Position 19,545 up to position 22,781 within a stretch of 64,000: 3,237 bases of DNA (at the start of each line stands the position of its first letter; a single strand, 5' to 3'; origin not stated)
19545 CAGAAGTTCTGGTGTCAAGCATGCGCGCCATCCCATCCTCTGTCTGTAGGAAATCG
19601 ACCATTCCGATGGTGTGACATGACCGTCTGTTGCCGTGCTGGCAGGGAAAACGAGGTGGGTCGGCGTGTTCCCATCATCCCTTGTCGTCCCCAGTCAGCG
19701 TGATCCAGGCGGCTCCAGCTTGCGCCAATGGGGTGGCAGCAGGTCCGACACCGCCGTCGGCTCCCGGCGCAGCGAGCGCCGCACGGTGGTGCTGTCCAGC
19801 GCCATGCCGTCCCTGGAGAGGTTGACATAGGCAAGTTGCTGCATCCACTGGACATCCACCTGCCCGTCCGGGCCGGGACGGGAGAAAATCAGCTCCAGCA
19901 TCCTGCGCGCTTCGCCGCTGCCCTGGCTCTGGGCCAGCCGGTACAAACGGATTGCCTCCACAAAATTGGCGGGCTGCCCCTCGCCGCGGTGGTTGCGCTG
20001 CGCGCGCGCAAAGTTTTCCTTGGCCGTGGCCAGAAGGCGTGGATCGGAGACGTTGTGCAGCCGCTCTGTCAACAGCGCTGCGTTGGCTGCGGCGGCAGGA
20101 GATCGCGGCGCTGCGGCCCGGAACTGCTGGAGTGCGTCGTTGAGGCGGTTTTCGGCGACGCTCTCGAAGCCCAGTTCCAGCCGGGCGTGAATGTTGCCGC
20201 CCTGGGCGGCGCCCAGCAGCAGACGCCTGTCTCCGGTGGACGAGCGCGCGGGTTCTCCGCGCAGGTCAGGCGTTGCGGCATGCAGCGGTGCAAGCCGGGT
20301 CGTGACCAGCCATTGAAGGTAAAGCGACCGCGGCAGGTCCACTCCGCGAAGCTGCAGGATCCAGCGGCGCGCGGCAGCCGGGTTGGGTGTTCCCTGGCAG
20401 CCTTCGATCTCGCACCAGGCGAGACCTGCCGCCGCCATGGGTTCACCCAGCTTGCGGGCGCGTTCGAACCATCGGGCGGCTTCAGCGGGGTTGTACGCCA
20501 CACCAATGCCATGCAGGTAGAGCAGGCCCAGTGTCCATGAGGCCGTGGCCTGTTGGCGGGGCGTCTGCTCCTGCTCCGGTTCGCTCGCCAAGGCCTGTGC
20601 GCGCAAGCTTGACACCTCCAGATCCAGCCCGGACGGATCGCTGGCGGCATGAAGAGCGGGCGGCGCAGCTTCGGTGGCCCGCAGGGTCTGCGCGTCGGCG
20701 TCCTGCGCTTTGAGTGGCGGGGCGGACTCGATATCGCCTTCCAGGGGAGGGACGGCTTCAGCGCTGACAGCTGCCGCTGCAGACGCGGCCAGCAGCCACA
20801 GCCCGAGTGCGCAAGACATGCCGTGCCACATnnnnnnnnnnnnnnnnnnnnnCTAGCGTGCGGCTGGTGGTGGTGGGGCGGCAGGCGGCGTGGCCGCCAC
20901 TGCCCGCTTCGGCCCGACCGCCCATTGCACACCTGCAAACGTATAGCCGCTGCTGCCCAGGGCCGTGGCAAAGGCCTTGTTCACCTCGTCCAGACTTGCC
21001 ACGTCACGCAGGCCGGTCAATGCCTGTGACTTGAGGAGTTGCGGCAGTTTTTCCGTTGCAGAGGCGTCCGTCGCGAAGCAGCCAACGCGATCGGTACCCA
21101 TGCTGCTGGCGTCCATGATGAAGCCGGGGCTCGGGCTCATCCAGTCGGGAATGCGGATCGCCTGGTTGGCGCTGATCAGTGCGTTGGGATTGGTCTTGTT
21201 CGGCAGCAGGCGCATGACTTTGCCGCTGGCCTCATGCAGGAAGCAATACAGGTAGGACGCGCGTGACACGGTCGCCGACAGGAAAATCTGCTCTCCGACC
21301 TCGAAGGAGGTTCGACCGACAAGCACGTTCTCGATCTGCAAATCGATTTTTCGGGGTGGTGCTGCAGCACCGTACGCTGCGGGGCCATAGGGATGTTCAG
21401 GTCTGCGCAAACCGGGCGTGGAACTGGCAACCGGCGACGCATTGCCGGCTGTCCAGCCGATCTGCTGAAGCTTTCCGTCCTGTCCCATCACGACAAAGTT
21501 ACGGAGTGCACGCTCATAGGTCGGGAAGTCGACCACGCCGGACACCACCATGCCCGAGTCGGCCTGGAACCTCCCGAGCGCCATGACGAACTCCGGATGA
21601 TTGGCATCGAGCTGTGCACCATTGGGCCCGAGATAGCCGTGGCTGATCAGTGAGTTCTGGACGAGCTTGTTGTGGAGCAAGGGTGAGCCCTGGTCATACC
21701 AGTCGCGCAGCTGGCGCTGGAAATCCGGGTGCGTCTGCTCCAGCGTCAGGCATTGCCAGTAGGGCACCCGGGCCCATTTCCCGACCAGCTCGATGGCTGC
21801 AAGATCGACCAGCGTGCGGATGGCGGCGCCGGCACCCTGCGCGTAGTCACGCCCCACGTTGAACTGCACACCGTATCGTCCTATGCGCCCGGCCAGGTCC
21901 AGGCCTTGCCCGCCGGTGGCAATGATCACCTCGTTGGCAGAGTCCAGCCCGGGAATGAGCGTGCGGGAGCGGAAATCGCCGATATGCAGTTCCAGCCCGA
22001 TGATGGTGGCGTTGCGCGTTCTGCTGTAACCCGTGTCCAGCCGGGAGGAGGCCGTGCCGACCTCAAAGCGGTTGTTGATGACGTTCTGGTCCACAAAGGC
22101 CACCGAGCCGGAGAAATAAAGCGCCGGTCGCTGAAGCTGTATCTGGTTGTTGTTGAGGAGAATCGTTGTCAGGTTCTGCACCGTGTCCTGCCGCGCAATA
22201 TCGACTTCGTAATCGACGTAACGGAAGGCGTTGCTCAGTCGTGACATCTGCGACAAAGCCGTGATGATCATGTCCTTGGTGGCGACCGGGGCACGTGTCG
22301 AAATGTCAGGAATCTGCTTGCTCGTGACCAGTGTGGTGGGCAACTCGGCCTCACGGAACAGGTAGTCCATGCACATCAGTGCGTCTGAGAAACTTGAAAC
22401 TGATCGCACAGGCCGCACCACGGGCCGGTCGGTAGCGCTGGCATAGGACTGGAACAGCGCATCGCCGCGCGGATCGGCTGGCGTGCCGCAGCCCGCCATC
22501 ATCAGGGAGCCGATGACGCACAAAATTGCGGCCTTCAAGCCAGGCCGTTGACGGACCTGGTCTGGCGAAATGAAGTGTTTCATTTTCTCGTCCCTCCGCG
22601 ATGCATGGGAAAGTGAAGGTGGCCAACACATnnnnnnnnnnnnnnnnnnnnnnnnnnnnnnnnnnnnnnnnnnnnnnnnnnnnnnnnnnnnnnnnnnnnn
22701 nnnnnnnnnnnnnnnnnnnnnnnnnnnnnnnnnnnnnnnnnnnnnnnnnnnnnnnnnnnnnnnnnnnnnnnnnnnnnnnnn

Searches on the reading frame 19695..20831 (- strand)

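Call 4: search_protein_families(library=pfam, proteins=[window:19695-20831:-], max_evalue=0.1)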
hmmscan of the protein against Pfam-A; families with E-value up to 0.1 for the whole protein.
window:19695-20831:- (378 aa): 2 families
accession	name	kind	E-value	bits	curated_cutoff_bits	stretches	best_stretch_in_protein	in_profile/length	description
PF08238.18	Sel1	-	2.4e-10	41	30.7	1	101-129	7-35/36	Sel1 repeat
PF19964.5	EAD11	-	0.071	13.5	26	0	225-280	10-66/80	Effector-associated domain 11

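Call 5: search_protein_families(library=ncbifam, proteins=[window:19695-20831:-], max_evalue=0.1)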
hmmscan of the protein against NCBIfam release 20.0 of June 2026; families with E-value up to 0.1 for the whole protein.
window:19695-20831:- (378 aa): 2 families
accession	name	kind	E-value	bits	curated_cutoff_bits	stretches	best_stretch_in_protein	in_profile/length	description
NF033786.1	phenyl_MerG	equivalog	3.2e-07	30.5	350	2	63-134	35-104/217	phenylmercury resistance protein MerG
NF045484.1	TransRegExoR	equivalog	0.079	12.2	450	0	96-134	162-200/267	exopolysaccharide production regulator ExoR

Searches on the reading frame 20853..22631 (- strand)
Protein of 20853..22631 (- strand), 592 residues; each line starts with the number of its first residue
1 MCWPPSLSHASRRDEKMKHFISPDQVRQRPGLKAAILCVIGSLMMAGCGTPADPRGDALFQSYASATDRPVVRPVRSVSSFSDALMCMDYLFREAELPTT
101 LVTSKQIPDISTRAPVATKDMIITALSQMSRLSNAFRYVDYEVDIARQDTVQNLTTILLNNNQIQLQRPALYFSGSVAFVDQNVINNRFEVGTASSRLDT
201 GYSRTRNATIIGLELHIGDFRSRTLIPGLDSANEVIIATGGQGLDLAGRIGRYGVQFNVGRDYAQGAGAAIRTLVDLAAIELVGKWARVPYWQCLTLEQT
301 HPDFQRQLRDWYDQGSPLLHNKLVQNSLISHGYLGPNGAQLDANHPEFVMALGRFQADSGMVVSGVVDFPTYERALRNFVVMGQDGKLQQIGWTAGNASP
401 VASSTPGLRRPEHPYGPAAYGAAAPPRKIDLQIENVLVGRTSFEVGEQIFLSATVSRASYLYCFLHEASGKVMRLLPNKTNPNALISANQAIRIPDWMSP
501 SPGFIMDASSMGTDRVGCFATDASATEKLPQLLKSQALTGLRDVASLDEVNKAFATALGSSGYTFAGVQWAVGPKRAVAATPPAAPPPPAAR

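Call 4: search_protein_families(library=pfam, proteins=[window:20853-22631:-], max_evalue=0.1)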
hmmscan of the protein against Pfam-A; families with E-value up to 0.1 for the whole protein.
window:20853-22631:- (592 aa): 2 families
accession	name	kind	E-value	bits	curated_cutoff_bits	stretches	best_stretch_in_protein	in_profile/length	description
PF14326.11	DUF4384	-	1.1e-13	51.5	27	1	443-522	2-79/81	Domain of unknown function (DUF4384)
PF01471.23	PG_binding_1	-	0.00044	20.8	23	1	323-373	7-55/57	Putative peptidoglycan binding domain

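Call 5: search_protein_families(library=ncbifam, proteins=[window:20853-22631:-], max_evalue=0.1)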
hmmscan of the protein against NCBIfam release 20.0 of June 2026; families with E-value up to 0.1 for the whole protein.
window:20853-22631:- (592 aa): 0 families

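Call 9: search_solved_structures(query=window:20853-22631:-, max_evalue=1)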
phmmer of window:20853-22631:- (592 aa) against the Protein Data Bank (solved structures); distinct sequences matched with E-value up to 1: 1.
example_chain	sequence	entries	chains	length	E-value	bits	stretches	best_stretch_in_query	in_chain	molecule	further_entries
9iho_T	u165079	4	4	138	0.28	12.8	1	152-225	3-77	Acyl carrier protein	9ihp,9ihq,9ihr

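Call 19: find_homologous_proteins(query=window:20853-22631:-, max_evalue=0.001)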
Query window:20853-22631:- (592 aa): 884 proteins with E <= 0.001 among 8000 candidates; the best 120 are listed.
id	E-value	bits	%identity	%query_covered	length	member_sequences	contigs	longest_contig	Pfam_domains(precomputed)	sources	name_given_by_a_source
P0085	0.0e+0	1303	100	97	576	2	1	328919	PF14326.12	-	-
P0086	0.0e+0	1040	81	95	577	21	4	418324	PF14326.12,PF01471.24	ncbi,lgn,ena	-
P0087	0.0e+0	1040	81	95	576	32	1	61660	PF14326.12,PF01471.24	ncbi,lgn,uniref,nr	ncbi:MAG: DUF4384 domain-containing protein [Polaromonas sp.]|uniref:DUF4384 domain-containing prote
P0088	0.0e+0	1034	80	95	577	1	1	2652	PF14326.12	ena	-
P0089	0.0e+0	1034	82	89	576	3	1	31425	PF14326.12,PF01471.24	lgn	-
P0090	0.0e+0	1022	82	91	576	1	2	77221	PF14326.12,PF01471.24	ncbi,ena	-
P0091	0.0e+0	1020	82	91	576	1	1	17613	PF14326.12,PF01471.24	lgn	-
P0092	0.0e+0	1020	82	91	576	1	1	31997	PF14326.12,PF01471.24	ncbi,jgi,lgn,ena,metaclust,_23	metaclust:\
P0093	1.2e-296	1003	80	94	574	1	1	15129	PF14326.12,PF01471.24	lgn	-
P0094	1.1e-293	993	78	93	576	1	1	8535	PF14326.12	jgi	jgi:hypothetical protein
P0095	2.6e-293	992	77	95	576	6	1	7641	PF14326.12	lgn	-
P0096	6.5e-293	991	80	90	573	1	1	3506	PF14326.12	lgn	-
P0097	1.9e-291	986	81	89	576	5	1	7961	PF14326.12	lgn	-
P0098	2.3e-288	976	78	91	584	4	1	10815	PF14326.12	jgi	jgi:hypothetical protein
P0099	2.4e-287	972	76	95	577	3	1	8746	PF14326.12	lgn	-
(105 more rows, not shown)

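Call 23: search_solved_structures(query=A2, max_evalue=10, show_alignments=2)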
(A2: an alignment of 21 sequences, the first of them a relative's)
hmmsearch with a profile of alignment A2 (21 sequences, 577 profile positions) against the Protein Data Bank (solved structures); distinct sequences matched with E-value up to 10: 1.
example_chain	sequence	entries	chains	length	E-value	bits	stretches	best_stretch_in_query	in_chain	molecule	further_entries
6sxn_F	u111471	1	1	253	0.88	11.4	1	317-392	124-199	Geranylgeranyl pyrophosphate synthase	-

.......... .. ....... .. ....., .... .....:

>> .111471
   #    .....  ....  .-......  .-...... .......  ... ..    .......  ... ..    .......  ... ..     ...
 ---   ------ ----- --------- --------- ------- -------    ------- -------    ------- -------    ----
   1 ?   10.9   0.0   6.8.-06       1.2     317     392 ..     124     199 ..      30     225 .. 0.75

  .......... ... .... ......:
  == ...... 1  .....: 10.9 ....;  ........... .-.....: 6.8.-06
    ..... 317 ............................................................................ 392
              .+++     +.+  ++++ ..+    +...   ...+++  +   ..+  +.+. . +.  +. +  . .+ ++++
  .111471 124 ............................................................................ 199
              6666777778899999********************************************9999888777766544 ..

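Call 34: predict_structure(alignment_id=A3)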
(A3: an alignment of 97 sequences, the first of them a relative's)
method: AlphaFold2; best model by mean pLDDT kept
length: 576 residues; sequences in the alignment: 97
mean_pLDDT: 51.6   pTM: 0.36
mean pLDDT of the five models: 51.6, 51.2, 50.2, 50.0, 48.8
residues with pLDDT >= 90: 44; 70-90: 104; 50-70: 98; < 50: 330
segments of 3 or more residues with pLDDT < 50: 1-6, 31-65, 79-255, 266-277, 294-297, 299-305, 340-368, 370-406, 480-489, 564-568, 574-576
pLDDT, mean of each block of 10 residues (from residue 1): 43 65 72 43 33 27 47 53 38 36 45 41 23 26 25 23 28 29 39 33 27 26 28 29 41 50 48 47 50 47 50 67 69 61 34 36 41 41 32 36 50 81 81 79 87 89 73 62 38 85 90 88 86 95 91 87 52 49
secondary structure, 60 per line:
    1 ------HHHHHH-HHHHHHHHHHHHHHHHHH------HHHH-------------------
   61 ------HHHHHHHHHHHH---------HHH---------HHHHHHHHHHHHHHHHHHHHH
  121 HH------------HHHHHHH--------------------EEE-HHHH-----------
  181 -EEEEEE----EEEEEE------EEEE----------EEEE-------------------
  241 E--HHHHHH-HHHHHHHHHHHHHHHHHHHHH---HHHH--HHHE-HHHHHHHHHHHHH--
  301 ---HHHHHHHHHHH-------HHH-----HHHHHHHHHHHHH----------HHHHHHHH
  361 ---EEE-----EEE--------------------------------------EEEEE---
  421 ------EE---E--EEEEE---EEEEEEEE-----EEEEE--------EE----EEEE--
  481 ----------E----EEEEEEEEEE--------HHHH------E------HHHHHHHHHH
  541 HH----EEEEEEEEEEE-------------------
elements in order: H7-12 H14-31 H38-41 H67-78 H100-122 H135-141 E162-164 H166-169 E182-187 E192-197 E204-207 E218-221 H244-249 H251-271 H275-278 H286-298 H304-314 H330-342 H353-360 E364-366 E372-374 E413-417 E435-439 E443-450 E456-460 E475-478 E496-505 H514-517 H531-542 E547-557

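Call 36: search_protein_families(library=pfam, alignment_id=A2, max_evalue=10)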
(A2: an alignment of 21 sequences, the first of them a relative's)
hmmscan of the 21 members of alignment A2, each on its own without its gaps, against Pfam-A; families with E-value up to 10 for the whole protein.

A. member 1, P0085 (576 aa): 2 families
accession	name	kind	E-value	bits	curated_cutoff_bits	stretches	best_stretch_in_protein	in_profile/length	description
PF14326.11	DUF4384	-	1.1e-13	51.5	27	1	427-506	2-79/81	Domain of unknown function (DUF4384)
PF01471.23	PG_binding_1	-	0.00042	20.9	23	1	307-357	7-55/57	Putative peptidoglycan binding domain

B. families by the number of members that match (of 21 scanned): 9 families
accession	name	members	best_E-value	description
PF14326.11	DUF4384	21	1.1e-13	Domain of unknown function (DUF4384)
PF01471.23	PG_binding_1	21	6.9e-07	Putative peptidoglycan binding domain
PF07808.18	RED_N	12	0.047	RED-like protein N-terminal region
PF20101.4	DUF6491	4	0.028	Family of unknown function (DUF6491)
PF23739.1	HTH_72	3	0.28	HTH 3-helical bundle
PF22977.2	WHD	1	0.029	Winged helix domain, variant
PF05002.20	SGS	1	0.21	SGS domain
PF08825.15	E2_bind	1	0.24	E2 binding domain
PF06946.16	Phage_holin_5_1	1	0.24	Bacteriophage A118-like holin, Hol118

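Call 58: fold_search(model_id=the predicted structure, library=pdb)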
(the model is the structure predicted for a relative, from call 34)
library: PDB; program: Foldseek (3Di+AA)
matches with E <= 10: 1052; with E <= 0.001: 0
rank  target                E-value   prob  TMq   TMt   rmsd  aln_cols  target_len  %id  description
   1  9gpa                  9.1e-03  0.98  0.12  0.12   9.7       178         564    9  ManDH5- a beta-D-Mannanase of GH5 family from Dictyoglomus thermophilium (released 2025-09-17)
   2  9gpe_A                1.1e-02  0.97  0.12  0.12   9.8       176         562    8  ManDH5 E303Q in complex with mannotetraose after co-crystalliztion with mannotetraose at 1.6 angstroms resolution a be (released 2025-09-17)
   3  9gpc                  1.3e-02  0.97  0.12  0.12   9.7       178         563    9  The crystal structure of ManDH5 E303Q mutant at 1.4 Angstroms Resolution - a beta-D-Mannanase of GH5 family from Dictyog (released 2025-09-17)
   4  8gul_A                1.4e-02  1.00  0.15  0.18   7.7       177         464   10  Chitin-active AA10 LPMO (GbpA) complexed with Cu(II) from Vibrio campbellii (released 2023-06-21)
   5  9gpg_A                2.1e-02  0.94  0.12  0.12   9.7       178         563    9  Complex of ManDH5 native enzyme with Mannobiose after co crystallization with Mannopentaose at 1.7 angstroms resolutio (released 2025-09-17)
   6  2xwx_A                3.5e-02  0.94  0.12  0.17   4.0       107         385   12  Vibrio cholerae colonization factor GbpA crystal structure (released 2011-11-16)
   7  3im2                  3.5e-02  0.89  0.13  0.22   5.8       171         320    9  Structure of the C-terminal Sec63 unit of yeast Brr2, P41212 Form (released 2009-08-25)
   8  8wae_A                3.8e-02  0.77  0.11  0.42   4.8       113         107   12  Crystal structure of a novel porphyran-binding carbohydrate binding module (released 2024-09-11)
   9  3qxu_B                4.5e-02  0.80  0.13  0.45   7.0       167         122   13  Free Structure of an Anti-Methotrexate CDR1-3 Graft VHH Antibody (released 2011-07-06)
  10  4bgd_A                4.7e-02  0.51  0.11  0.04   7.6       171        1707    9  Crystal structure of Brr2 in complex with the Jab1/MPN domain of Prp8 (released 2013-05-29)
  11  5jpm_B                5.3e-02  0.25  0.12  0.10  15.6       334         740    7  Structure of the complex of human complement C4 with MASP-2 rebuilt using iMDFF (released 2016-08-10)
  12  3eba_A                5.9e-02  0.75  0.11  0.43   6.5       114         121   15  CAbHul6 FGLW mutant (humanized) in complex with human lysozyme (released 2008-12-02)
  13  3jcm_N                5.9e-02  0.51  0.11  0.04   7.5       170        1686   10  Cryo-EM structure of the spliceosomal U4/U6.U5 tri-snRNP (released 2016-02-24)
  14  8wae_B                6.6e-02  0.63  0.10  0.38   4.9       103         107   10  Crystal structure of a novel porphyran-binding carbohydrate binding module (released 2024-09-11)
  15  2a9a_B                7.0e-02  0.28  0.11  0.15  10.4       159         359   11  Crystal structure of recombinant chicken sulfite oxidase with the bound product, sulfate, at the active site (released 2005-08-02)
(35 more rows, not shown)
